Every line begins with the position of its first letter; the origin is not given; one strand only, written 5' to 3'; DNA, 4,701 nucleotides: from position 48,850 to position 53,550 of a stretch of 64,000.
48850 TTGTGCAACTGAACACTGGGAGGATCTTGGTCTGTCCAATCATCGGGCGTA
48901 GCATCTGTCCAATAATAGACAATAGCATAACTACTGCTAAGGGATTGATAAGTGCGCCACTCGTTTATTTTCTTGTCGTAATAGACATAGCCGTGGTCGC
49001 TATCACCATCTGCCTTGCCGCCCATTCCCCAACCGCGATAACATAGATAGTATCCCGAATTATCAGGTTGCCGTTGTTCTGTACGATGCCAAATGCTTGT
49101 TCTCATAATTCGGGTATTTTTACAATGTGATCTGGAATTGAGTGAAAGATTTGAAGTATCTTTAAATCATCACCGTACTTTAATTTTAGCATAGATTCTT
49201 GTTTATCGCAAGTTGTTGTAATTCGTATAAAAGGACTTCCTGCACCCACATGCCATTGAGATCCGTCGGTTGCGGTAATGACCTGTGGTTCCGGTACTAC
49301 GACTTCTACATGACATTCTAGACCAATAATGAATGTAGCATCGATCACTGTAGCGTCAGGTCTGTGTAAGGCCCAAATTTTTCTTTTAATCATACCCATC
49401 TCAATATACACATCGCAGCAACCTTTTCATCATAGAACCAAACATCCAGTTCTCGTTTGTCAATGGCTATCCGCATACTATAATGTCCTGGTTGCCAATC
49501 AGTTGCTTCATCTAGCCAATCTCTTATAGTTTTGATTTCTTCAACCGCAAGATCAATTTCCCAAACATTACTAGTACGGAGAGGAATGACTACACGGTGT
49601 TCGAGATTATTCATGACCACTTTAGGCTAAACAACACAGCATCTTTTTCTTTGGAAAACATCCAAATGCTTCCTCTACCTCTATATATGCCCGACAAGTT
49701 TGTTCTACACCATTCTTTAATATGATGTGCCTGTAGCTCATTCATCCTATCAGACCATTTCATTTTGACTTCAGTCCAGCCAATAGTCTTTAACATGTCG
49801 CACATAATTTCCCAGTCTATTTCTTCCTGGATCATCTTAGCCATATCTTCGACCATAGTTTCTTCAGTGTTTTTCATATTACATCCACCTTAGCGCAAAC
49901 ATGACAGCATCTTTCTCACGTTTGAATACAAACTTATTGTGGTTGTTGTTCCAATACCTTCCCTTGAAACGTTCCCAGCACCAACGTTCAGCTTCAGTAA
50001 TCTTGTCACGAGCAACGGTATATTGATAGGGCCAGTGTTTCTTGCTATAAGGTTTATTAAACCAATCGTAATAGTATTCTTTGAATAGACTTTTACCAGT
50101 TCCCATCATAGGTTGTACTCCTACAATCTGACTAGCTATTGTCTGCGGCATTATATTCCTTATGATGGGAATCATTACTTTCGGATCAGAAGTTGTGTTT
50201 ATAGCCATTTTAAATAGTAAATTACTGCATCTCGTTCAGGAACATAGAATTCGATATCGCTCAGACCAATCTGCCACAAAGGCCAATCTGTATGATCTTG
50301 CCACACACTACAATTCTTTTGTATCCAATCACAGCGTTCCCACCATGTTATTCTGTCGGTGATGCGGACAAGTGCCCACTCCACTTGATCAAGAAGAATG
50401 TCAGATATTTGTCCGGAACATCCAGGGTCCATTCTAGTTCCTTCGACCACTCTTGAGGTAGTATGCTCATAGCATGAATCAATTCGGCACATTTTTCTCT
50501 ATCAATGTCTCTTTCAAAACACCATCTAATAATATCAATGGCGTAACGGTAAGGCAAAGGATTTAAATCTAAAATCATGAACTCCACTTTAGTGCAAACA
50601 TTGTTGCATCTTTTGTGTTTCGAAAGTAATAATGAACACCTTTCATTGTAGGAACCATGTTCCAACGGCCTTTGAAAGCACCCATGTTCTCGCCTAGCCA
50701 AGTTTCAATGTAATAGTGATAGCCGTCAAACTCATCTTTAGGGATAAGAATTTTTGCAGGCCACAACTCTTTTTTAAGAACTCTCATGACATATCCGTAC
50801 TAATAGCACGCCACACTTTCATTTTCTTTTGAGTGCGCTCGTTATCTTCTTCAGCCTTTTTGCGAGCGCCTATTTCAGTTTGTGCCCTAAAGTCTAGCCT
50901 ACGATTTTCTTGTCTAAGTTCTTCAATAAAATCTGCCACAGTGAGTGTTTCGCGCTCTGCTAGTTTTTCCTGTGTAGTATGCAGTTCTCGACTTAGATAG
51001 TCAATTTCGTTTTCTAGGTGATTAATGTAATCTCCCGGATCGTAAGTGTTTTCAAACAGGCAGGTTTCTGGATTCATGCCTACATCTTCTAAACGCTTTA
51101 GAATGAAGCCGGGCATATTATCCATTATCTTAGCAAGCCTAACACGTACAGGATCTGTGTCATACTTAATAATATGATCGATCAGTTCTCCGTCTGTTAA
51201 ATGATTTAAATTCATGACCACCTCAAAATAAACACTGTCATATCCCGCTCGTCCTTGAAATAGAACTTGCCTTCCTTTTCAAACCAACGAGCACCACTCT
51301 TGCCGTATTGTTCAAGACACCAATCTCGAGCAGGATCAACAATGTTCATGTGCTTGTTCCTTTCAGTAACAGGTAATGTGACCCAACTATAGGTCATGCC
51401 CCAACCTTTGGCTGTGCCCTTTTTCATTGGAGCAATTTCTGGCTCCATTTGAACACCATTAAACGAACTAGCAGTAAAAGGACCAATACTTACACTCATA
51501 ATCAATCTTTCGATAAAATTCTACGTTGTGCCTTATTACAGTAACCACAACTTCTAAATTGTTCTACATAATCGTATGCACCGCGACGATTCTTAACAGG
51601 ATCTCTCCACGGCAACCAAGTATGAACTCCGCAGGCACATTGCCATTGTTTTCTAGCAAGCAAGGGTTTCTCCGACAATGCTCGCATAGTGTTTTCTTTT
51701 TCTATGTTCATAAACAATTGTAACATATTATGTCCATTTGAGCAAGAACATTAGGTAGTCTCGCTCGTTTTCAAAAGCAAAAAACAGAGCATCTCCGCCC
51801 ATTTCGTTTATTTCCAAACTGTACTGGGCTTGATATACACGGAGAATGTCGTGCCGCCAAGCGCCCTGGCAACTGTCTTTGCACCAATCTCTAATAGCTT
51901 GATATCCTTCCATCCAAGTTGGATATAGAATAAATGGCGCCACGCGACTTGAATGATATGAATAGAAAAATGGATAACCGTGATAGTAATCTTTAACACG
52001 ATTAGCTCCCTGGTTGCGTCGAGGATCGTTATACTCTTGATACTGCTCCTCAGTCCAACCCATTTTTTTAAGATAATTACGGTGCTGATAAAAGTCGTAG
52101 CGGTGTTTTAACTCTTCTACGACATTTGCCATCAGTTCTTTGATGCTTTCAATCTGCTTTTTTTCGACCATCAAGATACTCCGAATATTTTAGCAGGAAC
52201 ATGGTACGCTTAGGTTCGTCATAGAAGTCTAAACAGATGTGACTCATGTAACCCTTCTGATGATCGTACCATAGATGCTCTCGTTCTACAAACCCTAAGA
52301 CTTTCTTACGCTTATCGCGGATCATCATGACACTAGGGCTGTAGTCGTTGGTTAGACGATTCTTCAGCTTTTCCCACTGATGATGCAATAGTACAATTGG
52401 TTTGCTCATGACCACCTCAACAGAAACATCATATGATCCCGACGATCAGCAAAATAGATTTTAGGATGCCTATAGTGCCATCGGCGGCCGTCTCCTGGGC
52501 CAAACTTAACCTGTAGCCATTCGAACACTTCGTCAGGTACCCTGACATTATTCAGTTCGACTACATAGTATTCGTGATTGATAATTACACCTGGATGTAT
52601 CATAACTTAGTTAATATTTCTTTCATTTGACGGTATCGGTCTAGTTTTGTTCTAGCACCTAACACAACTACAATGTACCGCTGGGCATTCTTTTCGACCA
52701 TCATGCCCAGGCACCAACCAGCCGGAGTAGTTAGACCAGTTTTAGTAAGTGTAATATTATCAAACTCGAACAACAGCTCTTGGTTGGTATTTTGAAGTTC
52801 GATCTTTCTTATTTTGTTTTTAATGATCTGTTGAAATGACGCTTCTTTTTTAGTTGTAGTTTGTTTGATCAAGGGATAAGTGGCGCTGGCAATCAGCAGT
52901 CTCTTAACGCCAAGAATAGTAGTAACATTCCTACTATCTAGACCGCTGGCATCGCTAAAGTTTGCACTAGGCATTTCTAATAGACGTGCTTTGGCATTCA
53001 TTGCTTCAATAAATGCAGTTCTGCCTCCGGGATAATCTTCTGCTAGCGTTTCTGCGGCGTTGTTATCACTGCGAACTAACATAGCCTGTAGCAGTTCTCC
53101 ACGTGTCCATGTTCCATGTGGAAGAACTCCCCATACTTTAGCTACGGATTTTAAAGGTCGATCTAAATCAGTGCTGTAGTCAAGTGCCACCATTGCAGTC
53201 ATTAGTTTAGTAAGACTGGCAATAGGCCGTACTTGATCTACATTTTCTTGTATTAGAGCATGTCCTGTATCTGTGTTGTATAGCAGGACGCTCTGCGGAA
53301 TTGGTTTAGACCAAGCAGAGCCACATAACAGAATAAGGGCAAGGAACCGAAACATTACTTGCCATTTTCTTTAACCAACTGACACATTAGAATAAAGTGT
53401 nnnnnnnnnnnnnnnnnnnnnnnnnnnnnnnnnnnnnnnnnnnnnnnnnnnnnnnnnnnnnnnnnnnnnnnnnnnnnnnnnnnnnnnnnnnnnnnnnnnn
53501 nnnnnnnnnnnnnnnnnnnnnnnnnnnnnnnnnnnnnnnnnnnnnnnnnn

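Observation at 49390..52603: Tandem array of at least 10 paralogous small proteins sharing a conserved C-terminal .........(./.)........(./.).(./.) domain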

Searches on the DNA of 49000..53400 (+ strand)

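Call 5: search_dna_similar(query=window:49000-53400:+, collection=phages, mode=near)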
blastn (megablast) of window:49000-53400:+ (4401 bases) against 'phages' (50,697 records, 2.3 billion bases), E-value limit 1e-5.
No match.

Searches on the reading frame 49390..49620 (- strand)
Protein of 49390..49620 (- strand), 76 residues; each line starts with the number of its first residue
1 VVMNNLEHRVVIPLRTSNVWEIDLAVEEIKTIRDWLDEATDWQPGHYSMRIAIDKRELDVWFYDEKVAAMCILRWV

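Call 3: search_protein_families(library=pfam, max_evalue=1, proteins=[window:49390-49620:-])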
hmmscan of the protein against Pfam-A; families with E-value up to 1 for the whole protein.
window:49390-49620:- (76 aa): 0 families

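Call 4: search_protein_families(library=phrogs, max_evalue=0.01, proteins=[window:49390-49620:-])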
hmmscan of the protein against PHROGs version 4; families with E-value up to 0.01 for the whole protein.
window:49390-49620:- (76 aa): 0 families

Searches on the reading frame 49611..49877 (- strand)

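Call 3: search_protein_families(library=pfam, max_evalue=1, proteins=[window:49611-49877:-])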
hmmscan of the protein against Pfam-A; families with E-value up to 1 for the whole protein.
window:49611-49877:- (88 aa): 3 families
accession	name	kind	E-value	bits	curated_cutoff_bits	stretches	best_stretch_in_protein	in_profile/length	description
PF02836.23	Glyco_hydro_2_C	-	0.078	12.5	21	1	5-61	191-247/302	Glycosyl hydrolases family 2, TIM barrel domain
PF05388.16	Carbpep_Y_N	-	0.13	13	25.8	1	4-52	57-102/127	Carboxypeptidase Y pro-peptide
PF19205.5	DUF5877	-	0.36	9.6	38.3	1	4-64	491-548/548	Family of unknown function (DUF5877)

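Call 4: search_protein_families(library=phrogs, max_evalue=0.01, proteins=[window:49611-49877:-])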
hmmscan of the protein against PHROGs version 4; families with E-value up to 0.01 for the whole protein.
window:49611-49877:- (88 aa): 0 families

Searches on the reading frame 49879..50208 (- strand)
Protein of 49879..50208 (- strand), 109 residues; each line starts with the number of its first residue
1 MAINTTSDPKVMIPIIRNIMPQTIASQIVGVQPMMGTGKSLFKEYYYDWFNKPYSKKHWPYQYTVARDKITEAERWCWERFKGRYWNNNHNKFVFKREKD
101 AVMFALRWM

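Call 3: search_protein_families(library=pfam, max_evalue=1, proteins=[window:49879-50208:-])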
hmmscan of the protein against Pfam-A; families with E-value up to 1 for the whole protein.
window:49879-50208:- (109 aa): 1 family
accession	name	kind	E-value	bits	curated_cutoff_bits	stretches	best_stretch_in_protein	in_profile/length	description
PF07068.17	Gp23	-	1.7e-05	24.8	24.4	1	10-38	6-34/376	Major capsid protein Gp23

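Call 4: search_protein_families(library=phrogs, max_evalue=0.01, proteins=[window:49879-50208:-])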
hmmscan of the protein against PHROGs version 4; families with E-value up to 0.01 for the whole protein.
window:49879-50208:- (109 aa): 2 families
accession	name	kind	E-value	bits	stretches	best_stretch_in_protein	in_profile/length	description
phrog_138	-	head and packaging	4e-05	23.8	1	10-36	62-88/444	major head protein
phrog_12830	-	head and packaging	0.0021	19.4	1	13-43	97-127/128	major head protein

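Call 42: find_related_loci(query=window:49882-50208:-, collection=viral_contigs, flank=10000)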
Query window:49882-50208:- (109 aa) in viral_contigs; peptide patterns used: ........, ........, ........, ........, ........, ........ (x = any residue, [..] = any of these).
13 stretches matched a pattern; 7 encode a relative of the query (tblastn E <= 1e-3); 7 distinct loci.
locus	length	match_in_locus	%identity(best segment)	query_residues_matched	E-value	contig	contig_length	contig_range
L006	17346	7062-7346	57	11-108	4e-36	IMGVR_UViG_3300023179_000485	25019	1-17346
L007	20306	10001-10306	51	5-109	7e-33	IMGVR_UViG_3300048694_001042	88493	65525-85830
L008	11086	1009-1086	67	82-108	8e-6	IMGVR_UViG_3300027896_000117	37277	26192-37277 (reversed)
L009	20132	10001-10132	41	68-109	4e-5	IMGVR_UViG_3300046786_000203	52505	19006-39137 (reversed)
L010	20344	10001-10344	49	56-108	5e-5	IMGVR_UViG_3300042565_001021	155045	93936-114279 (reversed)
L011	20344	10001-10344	49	56-108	5e-5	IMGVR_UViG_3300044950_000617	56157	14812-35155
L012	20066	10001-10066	59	21-42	9e-4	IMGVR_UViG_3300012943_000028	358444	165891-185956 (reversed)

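Call 65: find_homologous_proteins(query=window:49882-50208:-, max_evalue=0.001)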
Query window:49882-50208:- (109 aa): 22 proteins with E <= 0.001 among 23 candidates.
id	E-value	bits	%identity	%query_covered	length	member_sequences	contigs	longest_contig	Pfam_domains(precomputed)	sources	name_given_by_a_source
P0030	2.5e-57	210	94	87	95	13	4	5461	-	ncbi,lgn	-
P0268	3.0e-41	158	67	96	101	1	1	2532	PF07068.18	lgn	-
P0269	9.9e-41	156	63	98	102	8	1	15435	PF07068.18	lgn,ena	-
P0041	2.3e-40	155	81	76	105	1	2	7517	-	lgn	-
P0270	4.8e-37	144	60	96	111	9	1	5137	PF07068.18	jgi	jgi:hypothetical protein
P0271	1.3e-36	143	63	95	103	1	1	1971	PF07068.18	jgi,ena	jgi:hypothetical protein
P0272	4.4e-36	141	62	94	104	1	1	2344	-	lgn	-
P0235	1.1e-35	140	61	95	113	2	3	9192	PF07068.18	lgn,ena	-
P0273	7.4e-35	137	58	96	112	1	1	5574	PF07068.18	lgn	-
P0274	7.5e-35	137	56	99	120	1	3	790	PF07068.18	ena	-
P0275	7.5e-35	137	56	96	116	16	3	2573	PF07068.18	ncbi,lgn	-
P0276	3.4e-34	135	57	96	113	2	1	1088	PF07068.18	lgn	-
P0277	1.3e-33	133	58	95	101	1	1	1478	-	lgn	-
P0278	9.3e-33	131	58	95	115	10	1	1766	PF07068.18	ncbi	-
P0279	2.2e-31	126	67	83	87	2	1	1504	-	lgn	-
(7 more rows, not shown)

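Call 72: predict_structure(alignment_id=A3)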
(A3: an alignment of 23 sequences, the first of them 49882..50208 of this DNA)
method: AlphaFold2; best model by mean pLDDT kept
length: 109 residues; sequences in the alignment: 23
mean_pLDDT: 63.8   pTM: 0.45
mean pLDDT of the five models: 63.8, 63.7, 63.0, 62.8, 58.1
residues with pLDDT >= 90: 0; 70-90: 51; 50-70: 8; < 50: 50
segments of 3 or more residues with pLDDT < 50: 1-50
pLDDT, mean of each block of 10 residues (from residue 1): 42 47 43 40 46 67 85 86 77 86 86
secondary structure, 60 per line:
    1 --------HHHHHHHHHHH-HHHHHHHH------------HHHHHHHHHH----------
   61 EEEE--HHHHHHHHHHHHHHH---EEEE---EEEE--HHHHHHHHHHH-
elements in order: H9-19 H21-28 H41-50 E61-64 H67-81 E85-88 E92-95 H98-108
